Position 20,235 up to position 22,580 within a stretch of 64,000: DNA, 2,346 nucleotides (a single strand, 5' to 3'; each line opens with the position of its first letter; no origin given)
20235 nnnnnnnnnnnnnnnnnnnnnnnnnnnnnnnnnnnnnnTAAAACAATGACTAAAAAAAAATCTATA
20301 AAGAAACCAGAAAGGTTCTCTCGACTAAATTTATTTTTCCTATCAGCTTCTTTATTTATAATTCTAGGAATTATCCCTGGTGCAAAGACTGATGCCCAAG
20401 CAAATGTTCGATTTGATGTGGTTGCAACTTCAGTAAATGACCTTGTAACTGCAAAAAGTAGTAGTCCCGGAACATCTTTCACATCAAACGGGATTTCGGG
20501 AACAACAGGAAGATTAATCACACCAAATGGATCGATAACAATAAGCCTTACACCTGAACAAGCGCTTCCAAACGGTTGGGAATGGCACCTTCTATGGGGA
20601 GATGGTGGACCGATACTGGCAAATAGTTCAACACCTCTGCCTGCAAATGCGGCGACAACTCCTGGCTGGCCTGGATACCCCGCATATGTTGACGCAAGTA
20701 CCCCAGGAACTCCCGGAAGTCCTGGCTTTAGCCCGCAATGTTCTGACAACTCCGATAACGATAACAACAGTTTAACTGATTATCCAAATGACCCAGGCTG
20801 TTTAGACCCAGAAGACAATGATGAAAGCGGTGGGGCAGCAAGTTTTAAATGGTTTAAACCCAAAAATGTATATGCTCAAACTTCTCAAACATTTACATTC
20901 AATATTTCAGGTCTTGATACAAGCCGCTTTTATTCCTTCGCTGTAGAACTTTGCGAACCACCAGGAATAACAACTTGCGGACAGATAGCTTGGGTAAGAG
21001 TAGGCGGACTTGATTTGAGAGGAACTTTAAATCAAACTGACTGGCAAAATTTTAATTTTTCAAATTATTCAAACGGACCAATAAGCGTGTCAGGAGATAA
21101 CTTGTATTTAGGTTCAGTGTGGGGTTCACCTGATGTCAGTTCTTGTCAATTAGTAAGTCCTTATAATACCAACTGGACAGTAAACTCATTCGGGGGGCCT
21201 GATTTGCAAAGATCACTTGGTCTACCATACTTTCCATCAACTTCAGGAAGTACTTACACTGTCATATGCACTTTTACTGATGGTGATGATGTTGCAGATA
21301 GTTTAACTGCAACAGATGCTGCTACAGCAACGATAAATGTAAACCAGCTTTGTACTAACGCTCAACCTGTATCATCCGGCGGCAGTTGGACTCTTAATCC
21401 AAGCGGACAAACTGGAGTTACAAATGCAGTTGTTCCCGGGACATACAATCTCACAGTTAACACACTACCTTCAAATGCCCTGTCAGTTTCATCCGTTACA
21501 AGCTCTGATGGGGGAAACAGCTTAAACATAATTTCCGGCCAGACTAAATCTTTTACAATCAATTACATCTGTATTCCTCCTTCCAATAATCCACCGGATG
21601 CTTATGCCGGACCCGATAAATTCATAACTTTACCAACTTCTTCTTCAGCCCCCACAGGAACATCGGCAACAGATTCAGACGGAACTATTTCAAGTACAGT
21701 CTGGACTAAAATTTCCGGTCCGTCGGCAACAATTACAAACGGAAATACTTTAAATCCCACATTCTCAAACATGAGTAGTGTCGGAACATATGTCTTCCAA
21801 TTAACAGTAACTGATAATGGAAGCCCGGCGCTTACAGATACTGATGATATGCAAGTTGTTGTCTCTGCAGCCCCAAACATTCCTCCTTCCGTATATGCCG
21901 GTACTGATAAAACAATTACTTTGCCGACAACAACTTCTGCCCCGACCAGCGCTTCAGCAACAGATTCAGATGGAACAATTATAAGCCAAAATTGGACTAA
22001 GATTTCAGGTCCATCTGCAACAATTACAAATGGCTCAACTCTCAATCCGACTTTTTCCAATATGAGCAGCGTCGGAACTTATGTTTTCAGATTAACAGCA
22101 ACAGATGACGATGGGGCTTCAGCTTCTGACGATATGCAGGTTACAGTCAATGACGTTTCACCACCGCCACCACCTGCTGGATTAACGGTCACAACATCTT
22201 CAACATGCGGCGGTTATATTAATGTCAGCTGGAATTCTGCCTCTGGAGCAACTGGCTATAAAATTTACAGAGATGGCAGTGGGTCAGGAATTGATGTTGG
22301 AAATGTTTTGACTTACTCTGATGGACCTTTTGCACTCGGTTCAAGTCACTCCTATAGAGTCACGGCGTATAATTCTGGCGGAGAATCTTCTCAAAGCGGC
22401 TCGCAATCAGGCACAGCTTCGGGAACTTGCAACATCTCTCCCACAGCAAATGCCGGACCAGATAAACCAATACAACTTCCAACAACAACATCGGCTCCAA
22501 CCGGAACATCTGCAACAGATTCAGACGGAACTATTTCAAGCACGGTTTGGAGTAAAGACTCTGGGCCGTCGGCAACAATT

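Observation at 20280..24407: Giant PKD-repeat surface protein with very recent internal segmental duplications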

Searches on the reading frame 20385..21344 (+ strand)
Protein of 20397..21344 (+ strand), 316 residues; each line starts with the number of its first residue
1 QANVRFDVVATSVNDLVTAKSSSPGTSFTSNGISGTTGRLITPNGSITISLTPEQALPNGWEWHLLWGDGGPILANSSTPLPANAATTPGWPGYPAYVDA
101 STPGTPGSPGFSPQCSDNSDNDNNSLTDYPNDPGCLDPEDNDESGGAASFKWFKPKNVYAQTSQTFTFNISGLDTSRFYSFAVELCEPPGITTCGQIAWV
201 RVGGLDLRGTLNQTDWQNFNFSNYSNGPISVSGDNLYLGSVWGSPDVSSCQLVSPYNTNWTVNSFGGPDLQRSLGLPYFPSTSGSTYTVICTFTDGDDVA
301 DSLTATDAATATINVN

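Call 35: search_protein_representatives(protein=window:20397-21344:+)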
Query: 316 residues. Proteins with E-value up to 0.001 (for the whole library): 961; up to 1e-10: 258; up to 1e-30: 16. The best 150 are listed.
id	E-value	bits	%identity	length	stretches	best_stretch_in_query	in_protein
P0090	1.6e-209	711.3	99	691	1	1-316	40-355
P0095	3.5e-99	348.6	54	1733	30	110-145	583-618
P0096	1.1e-75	271.4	48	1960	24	110-172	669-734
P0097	4.1e-73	263.0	48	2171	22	112-144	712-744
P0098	7.7e-62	225.9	51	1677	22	94-147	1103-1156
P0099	5.0e-57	210.1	54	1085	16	112-149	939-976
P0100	1.1e-48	182.7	52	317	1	14-216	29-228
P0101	3.5e-48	181.0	55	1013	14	113-148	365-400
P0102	2.8e-46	174.7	49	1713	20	114-172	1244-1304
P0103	2.8e-42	161.6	53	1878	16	74-147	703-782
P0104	2.1e-38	148.9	49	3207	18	114-146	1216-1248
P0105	7.3e-36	140.5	52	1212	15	111-144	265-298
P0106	9.1e-36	140.2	50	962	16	113-143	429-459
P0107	8.7e-35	137.0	51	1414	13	113-172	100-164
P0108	5.3e-33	131.1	50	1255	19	109-144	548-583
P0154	1.1e-21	93.9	49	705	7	104-148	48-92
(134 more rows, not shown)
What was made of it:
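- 20739..20801 (+): Cys-bounded acidic loop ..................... inside the head. It is one copy of a ~35-aa motif repeated up to 30 times in hundreds of other proteins. 961 proteins at E<=1e-3, nearly all matching query residues ~110-145 (call 35).
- Tried and rejected: The other hits were almost all to the 35-aa motif (call 35).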

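Call 52: find_encoding_contigs(protein=P0154, flank=5000, max_places=1)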
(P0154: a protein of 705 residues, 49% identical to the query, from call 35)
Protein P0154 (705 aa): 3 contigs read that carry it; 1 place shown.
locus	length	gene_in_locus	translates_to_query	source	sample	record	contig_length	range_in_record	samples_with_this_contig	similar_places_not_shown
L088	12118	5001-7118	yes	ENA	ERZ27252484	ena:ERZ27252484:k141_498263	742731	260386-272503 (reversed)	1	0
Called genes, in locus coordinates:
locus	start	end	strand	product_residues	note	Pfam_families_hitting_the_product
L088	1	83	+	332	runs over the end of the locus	PF00274:Glycolytic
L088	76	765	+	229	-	PF01386:Ribosomal_L25p, PF14693:Ribosomal_TL5_C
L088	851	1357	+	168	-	PF06185:YecM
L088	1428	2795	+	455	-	PF13406:SLT_2 (faint)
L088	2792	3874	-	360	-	-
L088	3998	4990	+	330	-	-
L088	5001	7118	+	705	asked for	-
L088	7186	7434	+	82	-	PF01197:Ribosomal_L31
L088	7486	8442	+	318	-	PF03462:PCRF, PF00472:RF-1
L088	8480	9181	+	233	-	PF00318:Ribosomal_S2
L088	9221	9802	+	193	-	PF00889:EF_TS, PF25025:EF-Ts_N (weak)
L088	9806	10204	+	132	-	-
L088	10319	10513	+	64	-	-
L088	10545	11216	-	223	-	-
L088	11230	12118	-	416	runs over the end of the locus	PF13506:Glyco_transf_21, PF03142:Chitin_synth_2 (faint), PF00535:Glycos_transf_2, PF10111:Glyco_tranf_2_2, PF13641:Glyco_tranf_2_3, PF01644:Chitin_synth_1 (faint), PF13632:Glyco_trans_2_3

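Call 55: predict_structure(alignment_id=A3)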
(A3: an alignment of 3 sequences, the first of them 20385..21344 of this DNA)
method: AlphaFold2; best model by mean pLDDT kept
length: 320 residues; sequences in the alignment: 3
mean_pLDDT: 35.0   pTM: 0.33
mean pLDDT of the five models: 35.0, 34.6, 34.1, 33.6, 32.3
residues with pLDDT >= 90: 0; 70-90: 0; 50-70: 41; < 50: 279
segments of 3 or more residues with pLDDT < 50: 1-49, 72-167, 179-182, 193-320
pLDDT, mean of each block of 10 residues (from residue 1): 37 35 28 24 41 54 57 41 27 24 25 27 33 33 35 32 45 53 53 47 33 23 27 33 33 40 29 23 32 37 26 30
secondary structure, 60 per line:
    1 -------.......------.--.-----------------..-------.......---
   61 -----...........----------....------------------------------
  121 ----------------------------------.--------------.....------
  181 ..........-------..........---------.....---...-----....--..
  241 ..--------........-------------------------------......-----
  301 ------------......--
elements in order: E8-14 E51-57 E66-76 H87-90 E170-174 E181-190 E198-207 H217-221 E233-236 E239-242 E254-258 E290-295 E313-318
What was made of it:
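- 20397..21050 (+): N-terminal 'head' (aa 40-257). It is nearly an orphan. The AF2 model is unusable (pLDDT 35; call 55).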

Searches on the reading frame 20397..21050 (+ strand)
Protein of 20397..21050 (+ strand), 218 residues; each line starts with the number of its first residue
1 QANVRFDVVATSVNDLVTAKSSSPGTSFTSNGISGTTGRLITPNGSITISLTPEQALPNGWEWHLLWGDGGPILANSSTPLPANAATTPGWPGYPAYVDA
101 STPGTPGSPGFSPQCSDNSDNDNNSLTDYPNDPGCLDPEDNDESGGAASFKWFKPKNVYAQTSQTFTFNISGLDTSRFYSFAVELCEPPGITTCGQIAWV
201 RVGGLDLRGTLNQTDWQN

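Call 59: search_protein_families(library=pfam, proteins=[window:20397-21050:+], max_evalue=1)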
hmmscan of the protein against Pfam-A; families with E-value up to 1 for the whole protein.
window:20397-21050:+ (218 aa): 0 families
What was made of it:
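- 20397..21050 (+): No Pfam hit (call 59).
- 20739..20801 (+): No Pfam family (call 59).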

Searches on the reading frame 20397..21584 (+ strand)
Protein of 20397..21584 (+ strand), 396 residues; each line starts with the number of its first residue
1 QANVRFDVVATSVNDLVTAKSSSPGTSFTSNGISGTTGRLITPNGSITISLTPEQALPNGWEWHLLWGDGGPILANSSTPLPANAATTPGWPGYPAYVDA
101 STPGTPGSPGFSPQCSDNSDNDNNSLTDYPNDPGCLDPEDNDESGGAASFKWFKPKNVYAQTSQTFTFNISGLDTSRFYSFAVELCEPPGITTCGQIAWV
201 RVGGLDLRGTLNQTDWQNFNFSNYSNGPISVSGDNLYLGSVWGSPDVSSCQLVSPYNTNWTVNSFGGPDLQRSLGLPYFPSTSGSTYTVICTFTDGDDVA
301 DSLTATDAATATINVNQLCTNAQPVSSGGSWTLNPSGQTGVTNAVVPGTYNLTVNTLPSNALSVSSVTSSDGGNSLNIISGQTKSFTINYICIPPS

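Call 17: find_homologous_proteins(query=window:20397-21584:+, max_evalue=0.001)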
Query window:20397-21584:+ (396 aa): 4 proteins with E <= 0.001 among 8000 candidates.
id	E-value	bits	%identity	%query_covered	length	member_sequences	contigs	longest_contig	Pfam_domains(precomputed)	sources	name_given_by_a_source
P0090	5.9e-261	884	99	100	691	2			PF22352.3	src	-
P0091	4.1e-22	97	32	23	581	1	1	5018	-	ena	-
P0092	4.8e-5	41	56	9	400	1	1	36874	-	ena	-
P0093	3.7e-4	38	48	14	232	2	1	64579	-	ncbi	ncbi:MAG: hypothetical protein AAB405_00765 [Patescibacteria group bacterium]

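Call 19: find_related_loci(query=window:20397-21584:+, collection=genome_contigs, flank=10000)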
Query window:20397-21584:+ (396 aa) in genome_contigs; peptide patterns used: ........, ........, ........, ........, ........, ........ (x = any residue, [..] = any of these).
124 stretches matched a pattern, but none encodes a relative of the query by tblastn (E <= 1e-3).

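Call 20: find_related_loci(query=window:20397-21584:+, collection=metagenome_contigs, flank=10000)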
Query window:20397-21584:+ (396 aa) in metagenome_contigs; peptide patterns used: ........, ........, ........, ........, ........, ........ (x = any residue, [..] = any of these).
352 stretches matched a pattern, but none encodes a relative of the query by tblastn (E <= 1e-3).
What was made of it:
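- Tried and rejected: Back-translated scans of GTDB genomes and JGI metagenomes found nothing (calls 19, 20).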

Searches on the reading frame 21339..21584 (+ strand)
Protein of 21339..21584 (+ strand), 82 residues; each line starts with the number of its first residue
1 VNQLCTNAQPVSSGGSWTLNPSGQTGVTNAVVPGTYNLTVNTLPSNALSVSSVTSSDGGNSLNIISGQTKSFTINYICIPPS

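Call 59: search_protein_families(library=pfam, proteins=[window:21339-21584:+], max_evalue=1)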
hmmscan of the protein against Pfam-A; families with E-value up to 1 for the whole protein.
window:21339-21584:+ (82 aa): 0 families

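Call 83: search_solved_structures(query=A6, max_evalue=1)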
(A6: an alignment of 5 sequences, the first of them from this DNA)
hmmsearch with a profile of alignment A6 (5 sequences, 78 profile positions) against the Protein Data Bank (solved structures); distinct sequences matched with E-value up to 1: 1.
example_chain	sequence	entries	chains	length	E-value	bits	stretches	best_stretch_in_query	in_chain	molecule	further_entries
8xie_B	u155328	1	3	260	0.74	13.5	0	23-57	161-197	Exosome complex component Rrp42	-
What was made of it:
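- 21339..21584 (+): Beta domain copy 1 (~80 aa, unclassified). No Pfam or PDB hit (calls 59, 83).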

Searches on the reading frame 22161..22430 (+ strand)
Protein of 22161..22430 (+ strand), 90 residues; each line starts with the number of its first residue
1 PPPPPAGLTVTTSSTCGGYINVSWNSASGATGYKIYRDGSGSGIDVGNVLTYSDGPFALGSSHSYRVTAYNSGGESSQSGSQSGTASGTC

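Call 59: search_protein_families(library=pfam, proteins=[window:22161-22430:+], max_evalue=1)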
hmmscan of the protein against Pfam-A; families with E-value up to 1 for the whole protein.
window:22161-22430:+ (90 aa): 2 families
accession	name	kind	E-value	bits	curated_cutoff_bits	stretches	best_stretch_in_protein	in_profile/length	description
PF00041.27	fn3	-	0.018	15.7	25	1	4-79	2-78/84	Fibronectin type III domain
PF16831.10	CssAB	-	0.027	15.3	23.6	1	16-88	55-120/129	CS6 fimbrial subunits A and B, Coli surface antigen 6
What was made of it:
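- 22161..22430 (+): FN3-like domain. Pfam fn3 E 0.018, below cutoff (call 59).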

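Call 81: search_solved_structures(query=window:22161-22430:+, max_evalue=1)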
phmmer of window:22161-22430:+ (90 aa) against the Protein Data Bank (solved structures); distinct sequences matched with E-value up to 1: 10.
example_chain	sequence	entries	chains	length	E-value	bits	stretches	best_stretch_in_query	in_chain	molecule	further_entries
7f7r_A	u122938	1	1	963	0.00019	25.1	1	5-79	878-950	GH31 alpha-N-acetylgalactosaminidase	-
7f7q_A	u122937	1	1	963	0.00019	25.1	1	5-79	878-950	GH31 alpha-N-acetylgalactosaminidase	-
6m76_A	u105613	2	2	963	0.00019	25.1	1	5-79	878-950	LPXTG-motif cell wall anchor domain protein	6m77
3mpc_A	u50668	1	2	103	0.00051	23.7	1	2-79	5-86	Fn3-like protein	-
5g56_A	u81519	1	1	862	0.0024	21.6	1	2-79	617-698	CARBOHYDRATE BINDING FAMILY 6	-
4u3h_A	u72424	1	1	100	0.0027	21.5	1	2-79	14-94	FN3con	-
5j7k_A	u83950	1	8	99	0.0044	20.8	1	2-80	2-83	FN3con-a-lys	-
7x95_L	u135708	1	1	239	0.32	14.8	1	24-87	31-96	Ab709 light chain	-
4gji_A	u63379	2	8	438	0.48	14.2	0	12-69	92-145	L-rhamnose isomerase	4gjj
4b9g_A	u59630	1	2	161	0.54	14.1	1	15-88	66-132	CS6 FIMBRIAL SUBUNIT B, CS6 FIMBRIAL SUBUNIT A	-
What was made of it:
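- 22161..22430 (+): PDB Fn3-like 3mpc E 5e-4 and the GH31 FN3 domain E 1.9e-4 (call 81).
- On Fibronectin type III (Pfam PF00041): PDB Fn3 domains match at E 1.9e-4 to 2.7e-3 (call 81).
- Checked: It matches solved Fn3 domains at E 2e-4 to 5e-4 (call 81).
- FN3-like domain (calls 59, 81).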
